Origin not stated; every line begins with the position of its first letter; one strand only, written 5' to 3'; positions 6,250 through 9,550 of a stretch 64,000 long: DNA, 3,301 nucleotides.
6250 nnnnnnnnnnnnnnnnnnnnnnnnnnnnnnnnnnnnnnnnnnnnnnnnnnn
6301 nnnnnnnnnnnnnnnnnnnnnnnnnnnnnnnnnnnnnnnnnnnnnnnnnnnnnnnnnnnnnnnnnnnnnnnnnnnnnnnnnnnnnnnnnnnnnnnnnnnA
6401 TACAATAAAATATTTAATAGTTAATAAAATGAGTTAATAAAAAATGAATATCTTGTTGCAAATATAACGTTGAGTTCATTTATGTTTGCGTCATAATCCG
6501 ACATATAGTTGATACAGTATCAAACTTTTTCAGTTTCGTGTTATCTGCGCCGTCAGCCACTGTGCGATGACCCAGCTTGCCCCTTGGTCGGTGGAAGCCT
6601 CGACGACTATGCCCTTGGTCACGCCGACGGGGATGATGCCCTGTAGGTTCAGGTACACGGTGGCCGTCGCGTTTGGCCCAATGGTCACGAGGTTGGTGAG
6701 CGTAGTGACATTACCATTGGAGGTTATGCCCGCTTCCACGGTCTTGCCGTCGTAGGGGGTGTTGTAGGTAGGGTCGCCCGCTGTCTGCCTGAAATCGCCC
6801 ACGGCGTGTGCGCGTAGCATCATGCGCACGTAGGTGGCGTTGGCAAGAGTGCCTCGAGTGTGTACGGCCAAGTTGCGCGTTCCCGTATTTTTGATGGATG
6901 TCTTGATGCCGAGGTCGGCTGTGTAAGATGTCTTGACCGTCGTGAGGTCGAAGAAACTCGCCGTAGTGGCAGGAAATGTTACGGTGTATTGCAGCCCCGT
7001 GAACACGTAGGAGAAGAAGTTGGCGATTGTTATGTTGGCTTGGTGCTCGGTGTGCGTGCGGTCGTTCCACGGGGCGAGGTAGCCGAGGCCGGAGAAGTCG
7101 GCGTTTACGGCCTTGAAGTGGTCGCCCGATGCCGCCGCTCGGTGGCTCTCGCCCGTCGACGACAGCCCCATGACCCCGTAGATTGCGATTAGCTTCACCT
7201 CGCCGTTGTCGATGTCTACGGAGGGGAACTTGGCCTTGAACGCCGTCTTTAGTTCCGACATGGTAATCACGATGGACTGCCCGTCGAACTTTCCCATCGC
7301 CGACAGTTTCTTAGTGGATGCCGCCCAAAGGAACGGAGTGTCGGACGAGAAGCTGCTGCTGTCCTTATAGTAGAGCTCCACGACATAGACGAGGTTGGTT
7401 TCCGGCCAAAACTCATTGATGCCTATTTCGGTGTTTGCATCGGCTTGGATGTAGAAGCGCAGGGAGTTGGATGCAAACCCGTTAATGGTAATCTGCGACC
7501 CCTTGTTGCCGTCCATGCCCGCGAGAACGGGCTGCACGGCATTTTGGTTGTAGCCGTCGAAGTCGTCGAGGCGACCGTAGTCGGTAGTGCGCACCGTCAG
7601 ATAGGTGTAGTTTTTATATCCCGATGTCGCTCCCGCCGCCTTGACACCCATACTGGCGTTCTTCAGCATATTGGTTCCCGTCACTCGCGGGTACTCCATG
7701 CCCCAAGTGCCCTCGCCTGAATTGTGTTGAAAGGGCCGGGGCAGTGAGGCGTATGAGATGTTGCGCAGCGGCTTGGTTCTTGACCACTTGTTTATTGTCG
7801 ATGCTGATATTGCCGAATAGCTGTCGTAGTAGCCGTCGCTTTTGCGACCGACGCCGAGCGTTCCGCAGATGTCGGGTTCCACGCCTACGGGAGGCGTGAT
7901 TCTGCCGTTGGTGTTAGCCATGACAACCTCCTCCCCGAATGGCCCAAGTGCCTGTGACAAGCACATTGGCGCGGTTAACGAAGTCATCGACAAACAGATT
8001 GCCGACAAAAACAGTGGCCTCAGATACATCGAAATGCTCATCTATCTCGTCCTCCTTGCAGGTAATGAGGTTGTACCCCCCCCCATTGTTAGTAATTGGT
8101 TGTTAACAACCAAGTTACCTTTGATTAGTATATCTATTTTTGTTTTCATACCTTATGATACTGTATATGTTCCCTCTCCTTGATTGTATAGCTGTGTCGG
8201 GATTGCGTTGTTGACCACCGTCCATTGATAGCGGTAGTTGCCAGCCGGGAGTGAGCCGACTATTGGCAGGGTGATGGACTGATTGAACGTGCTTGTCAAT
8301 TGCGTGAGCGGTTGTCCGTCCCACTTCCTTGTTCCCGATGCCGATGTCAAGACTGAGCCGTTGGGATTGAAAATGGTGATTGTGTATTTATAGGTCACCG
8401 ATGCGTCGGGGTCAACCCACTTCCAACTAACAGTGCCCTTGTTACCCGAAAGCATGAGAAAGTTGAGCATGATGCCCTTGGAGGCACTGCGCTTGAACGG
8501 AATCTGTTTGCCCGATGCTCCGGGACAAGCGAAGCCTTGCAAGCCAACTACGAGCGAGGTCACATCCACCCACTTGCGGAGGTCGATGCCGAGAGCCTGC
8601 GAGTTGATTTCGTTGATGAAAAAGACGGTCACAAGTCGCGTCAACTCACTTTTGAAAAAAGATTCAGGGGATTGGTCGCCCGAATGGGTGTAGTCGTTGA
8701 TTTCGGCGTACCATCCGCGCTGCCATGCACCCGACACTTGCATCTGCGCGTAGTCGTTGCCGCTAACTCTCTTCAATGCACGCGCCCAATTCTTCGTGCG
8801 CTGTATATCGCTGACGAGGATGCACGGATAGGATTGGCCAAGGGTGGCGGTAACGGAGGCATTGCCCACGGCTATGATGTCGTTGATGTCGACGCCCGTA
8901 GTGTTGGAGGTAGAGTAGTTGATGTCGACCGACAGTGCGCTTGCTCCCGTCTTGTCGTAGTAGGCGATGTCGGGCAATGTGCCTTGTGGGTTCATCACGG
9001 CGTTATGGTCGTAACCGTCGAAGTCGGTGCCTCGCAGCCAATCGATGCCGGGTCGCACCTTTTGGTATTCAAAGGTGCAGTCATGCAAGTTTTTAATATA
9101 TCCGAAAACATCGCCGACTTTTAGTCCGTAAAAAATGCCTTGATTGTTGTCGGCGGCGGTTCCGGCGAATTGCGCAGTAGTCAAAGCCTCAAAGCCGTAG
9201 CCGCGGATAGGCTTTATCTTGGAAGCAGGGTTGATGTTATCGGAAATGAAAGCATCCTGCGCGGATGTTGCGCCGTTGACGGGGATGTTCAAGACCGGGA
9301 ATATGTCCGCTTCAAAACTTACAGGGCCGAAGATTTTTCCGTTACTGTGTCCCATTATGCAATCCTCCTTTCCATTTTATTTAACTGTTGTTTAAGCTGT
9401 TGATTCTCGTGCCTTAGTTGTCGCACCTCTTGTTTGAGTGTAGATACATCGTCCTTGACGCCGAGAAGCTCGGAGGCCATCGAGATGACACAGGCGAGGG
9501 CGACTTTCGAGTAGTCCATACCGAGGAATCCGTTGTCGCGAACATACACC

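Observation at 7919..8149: G9 tract immediately after an ATG splits a small ORF between the two receptor-binding-protein paralogues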

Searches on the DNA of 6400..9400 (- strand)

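Call 3: search_dna_similar(query=window:6400-9400:-, collection=phages, mode=near, max_rows=30)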
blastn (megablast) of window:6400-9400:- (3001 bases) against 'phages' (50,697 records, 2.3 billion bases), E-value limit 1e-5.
No match.

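Call 66: search_dna_similar(query=L053:2600-4600:+, collection=phages, mode=near, max_rows=20)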
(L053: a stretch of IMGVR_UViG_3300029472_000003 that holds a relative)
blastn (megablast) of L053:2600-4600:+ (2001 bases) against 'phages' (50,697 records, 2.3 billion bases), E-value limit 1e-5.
No match.

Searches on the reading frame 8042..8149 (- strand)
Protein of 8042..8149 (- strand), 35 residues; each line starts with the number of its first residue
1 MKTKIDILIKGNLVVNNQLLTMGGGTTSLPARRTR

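Call 31: find_encoding_contigs(protein=window:8042-8149:-, flank=3000, max_places=10)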
Protein window:8042-8149:- (35 aa): no gene with exactly this product is on record in the collection.
